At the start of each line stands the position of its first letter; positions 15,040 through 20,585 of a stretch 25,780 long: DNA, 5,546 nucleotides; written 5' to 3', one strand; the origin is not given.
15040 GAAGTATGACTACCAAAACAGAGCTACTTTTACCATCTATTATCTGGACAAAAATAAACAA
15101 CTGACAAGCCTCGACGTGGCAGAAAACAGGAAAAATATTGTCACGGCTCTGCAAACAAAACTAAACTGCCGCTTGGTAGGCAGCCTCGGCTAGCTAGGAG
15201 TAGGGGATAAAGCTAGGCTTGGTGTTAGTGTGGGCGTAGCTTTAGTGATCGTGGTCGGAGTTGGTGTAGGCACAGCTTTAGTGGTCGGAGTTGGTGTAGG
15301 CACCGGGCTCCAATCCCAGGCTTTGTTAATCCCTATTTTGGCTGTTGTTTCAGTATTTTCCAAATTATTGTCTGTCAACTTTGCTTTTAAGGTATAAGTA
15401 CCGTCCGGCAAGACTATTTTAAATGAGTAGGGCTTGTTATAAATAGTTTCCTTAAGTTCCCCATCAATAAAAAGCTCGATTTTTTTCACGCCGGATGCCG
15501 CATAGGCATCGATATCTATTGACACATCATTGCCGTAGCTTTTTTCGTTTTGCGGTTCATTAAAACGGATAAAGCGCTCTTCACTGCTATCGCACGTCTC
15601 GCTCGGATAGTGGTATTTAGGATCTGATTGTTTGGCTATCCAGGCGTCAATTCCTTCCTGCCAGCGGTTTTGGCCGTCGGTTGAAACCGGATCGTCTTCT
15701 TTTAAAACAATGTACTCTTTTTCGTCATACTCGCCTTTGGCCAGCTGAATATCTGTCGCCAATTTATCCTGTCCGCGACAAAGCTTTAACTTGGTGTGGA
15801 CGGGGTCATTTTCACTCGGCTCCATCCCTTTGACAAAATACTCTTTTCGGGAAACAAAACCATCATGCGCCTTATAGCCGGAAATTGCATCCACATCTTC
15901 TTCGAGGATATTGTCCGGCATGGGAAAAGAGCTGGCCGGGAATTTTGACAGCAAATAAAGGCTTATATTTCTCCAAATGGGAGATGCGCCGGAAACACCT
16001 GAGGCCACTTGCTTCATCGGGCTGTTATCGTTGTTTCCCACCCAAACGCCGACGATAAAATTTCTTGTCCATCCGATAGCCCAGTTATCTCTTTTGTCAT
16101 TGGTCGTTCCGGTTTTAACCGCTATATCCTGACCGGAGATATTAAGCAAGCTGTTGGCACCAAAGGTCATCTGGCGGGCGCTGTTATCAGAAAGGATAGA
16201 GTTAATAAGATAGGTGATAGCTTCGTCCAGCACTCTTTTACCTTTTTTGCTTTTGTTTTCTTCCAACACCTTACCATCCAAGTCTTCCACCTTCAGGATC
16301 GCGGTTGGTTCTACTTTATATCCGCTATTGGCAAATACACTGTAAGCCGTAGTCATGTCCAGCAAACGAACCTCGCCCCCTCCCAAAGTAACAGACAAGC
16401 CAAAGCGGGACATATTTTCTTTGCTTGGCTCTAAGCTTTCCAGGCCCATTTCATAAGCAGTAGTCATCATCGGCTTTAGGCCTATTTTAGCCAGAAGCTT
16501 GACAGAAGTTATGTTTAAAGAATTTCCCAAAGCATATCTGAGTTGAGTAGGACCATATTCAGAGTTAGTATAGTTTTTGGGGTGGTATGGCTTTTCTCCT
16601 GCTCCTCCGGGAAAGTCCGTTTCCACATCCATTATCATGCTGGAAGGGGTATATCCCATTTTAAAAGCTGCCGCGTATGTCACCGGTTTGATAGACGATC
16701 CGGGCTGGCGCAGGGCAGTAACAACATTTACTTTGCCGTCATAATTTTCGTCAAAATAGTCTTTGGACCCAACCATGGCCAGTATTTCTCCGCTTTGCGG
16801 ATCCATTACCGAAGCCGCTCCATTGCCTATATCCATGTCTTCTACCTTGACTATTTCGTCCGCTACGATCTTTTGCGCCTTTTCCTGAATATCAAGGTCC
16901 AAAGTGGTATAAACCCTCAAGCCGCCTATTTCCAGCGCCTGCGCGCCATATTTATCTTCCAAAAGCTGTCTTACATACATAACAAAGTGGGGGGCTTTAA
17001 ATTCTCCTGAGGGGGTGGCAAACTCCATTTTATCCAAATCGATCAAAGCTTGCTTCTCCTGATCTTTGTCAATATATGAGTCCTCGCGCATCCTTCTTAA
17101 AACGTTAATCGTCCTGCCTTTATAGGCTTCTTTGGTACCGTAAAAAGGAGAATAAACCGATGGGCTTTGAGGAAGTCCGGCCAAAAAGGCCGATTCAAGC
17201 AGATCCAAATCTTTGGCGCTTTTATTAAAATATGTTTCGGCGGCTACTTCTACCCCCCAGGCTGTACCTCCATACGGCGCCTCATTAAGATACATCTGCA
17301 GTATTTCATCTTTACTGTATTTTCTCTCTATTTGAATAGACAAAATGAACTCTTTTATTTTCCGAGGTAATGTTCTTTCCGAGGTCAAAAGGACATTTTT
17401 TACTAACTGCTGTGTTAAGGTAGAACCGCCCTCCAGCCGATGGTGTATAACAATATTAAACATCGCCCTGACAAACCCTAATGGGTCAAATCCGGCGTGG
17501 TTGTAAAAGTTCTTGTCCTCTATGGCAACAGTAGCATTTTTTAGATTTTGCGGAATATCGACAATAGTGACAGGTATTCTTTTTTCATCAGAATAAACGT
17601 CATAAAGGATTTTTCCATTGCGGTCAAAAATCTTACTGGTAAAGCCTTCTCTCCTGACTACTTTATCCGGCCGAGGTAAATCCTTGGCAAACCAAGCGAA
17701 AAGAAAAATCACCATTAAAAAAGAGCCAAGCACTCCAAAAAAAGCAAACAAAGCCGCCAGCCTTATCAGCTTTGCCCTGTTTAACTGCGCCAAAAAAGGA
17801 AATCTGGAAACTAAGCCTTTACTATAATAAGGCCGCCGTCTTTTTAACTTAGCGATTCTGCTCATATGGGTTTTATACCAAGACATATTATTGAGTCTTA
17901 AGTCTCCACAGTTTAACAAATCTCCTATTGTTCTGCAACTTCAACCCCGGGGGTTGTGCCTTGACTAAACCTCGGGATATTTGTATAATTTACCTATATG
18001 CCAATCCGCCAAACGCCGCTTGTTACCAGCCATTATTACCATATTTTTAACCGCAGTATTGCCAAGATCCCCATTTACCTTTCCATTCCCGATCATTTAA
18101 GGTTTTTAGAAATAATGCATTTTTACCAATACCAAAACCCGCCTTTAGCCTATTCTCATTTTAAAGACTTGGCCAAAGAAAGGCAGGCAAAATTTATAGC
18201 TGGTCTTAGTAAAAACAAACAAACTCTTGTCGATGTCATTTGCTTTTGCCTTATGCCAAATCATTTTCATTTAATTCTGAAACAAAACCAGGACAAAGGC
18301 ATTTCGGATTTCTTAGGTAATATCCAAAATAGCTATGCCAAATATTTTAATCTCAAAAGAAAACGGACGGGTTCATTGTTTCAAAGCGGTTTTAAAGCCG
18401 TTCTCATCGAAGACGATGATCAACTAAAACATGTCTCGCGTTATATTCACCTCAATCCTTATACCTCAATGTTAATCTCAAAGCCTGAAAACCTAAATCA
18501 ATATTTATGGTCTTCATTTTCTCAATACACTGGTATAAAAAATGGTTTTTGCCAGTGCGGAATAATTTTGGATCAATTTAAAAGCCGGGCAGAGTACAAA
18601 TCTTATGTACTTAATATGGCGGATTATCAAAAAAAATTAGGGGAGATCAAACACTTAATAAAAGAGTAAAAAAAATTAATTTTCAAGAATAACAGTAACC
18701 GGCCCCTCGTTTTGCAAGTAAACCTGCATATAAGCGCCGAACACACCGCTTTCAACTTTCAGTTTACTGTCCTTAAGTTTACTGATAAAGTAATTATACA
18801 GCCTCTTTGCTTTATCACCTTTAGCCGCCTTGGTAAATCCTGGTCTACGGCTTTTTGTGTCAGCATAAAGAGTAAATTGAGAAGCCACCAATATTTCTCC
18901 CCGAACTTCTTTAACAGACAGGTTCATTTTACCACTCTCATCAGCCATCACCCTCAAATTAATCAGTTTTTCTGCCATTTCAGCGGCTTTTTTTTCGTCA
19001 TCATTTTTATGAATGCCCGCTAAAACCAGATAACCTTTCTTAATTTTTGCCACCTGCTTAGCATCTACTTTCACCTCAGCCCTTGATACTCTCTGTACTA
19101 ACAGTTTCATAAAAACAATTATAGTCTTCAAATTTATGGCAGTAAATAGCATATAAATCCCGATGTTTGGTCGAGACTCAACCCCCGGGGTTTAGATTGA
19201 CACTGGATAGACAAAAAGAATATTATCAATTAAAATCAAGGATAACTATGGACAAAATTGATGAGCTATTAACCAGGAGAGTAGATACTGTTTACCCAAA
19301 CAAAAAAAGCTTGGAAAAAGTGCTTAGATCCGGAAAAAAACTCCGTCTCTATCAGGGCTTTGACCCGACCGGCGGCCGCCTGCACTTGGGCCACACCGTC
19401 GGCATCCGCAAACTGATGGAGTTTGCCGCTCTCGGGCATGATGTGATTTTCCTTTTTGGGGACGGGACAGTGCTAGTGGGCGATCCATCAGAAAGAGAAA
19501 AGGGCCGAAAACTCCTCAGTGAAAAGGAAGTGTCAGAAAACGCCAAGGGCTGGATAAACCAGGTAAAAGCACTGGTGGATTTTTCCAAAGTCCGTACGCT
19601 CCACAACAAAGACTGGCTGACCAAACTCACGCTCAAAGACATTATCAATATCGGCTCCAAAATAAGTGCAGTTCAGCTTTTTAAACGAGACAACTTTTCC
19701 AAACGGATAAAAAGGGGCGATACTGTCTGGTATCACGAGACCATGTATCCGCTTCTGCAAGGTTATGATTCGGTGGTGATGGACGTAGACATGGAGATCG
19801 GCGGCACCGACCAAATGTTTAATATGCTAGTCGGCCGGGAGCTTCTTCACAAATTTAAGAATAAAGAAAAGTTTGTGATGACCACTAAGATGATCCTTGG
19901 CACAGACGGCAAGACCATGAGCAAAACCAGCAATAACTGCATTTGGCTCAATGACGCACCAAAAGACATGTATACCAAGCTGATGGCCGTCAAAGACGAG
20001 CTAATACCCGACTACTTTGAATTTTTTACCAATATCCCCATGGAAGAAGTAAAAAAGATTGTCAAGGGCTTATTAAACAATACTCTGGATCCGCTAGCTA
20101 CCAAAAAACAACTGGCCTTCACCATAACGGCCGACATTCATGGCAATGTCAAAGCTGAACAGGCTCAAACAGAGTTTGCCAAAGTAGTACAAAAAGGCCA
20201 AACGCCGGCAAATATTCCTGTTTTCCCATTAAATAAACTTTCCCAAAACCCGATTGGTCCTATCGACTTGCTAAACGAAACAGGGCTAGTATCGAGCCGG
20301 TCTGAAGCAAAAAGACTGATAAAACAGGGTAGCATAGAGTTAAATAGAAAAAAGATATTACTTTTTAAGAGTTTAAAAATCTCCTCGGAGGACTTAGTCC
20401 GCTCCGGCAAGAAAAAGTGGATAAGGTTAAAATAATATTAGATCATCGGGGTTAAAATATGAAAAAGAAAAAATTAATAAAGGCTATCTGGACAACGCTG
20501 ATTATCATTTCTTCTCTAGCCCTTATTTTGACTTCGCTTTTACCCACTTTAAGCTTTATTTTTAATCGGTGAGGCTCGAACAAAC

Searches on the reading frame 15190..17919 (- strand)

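Call 63: search_protein_families(library=pfam, proteins=[window:15190-17919:-])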
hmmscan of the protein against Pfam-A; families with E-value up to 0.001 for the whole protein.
window:15190-17919:- (909 aa): 3 families
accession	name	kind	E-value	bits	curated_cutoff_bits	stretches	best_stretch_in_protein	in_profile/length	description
PF00912.28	Transgly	-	5.8e-60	202.2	27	1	102-277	2-177/178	Transglycosylase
PF00905.27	Transpeptidase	-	3.8e-27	95.7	22.1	1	367-631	1-282/299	Penicillin binding protein transpeptidase domain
PF17957.7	Big_7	-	5.4e-08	33.8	24.1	1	784-846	3-70/70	Bacterial Ig domain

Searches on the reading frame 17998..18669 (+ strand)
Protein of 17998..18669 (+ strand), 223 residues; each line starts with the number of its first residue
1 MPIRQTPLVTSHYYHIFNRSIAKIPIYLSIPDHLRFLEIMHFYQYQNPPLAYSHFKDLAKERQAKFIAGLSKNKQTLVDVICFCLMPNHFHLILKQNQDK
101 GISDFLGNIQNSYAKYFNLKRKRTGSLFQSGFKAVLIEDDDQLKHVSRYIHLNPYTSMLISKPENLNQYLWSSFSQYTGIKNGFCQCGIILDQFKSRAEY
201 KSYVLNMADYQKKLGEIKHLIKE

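Call 63: search_protein_families(library=pfam, proteins=[window:17998-18669:+])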
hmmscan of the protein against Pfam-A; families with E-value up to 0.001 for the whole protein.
window:17998-18669:+ (223 aa): 1 family
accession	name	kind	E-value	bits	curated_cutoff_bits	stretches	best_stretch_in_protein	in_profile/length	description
PF01797.21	Y1_Tnp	-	3.6e-10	40.5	23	1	55-151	20-119/121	Transposase IS200 like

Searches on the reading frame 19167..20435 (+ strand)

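Call 63: search_protein_families(library=pfam, proteins=[window:19167-20435:+])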
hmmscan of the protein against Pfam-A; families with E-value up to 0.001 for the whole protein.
window:19167-20435:+ (422 aa): 4 families
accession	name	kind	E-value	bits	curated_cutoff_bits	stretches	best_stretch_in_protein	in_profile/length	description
PF00579.31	tRNA-synt_1b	-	8e-64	216.2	21.1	1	56-341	3-291/292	tRNA synthetases class I (W and Y)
PF13275.11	S4_2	-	1.7e-06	28.2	24.6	0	366-415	11-59/65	S4 domain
PF01479.30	S4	-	9e-06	25.8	22.8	1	368-397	6-35/48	S4 domain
PF22421.1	SYY_C-terminal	-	0.00012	22.3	27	1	354-398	10-54/83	Tyrosine--tRNA ligase SYY-like C-terminal domain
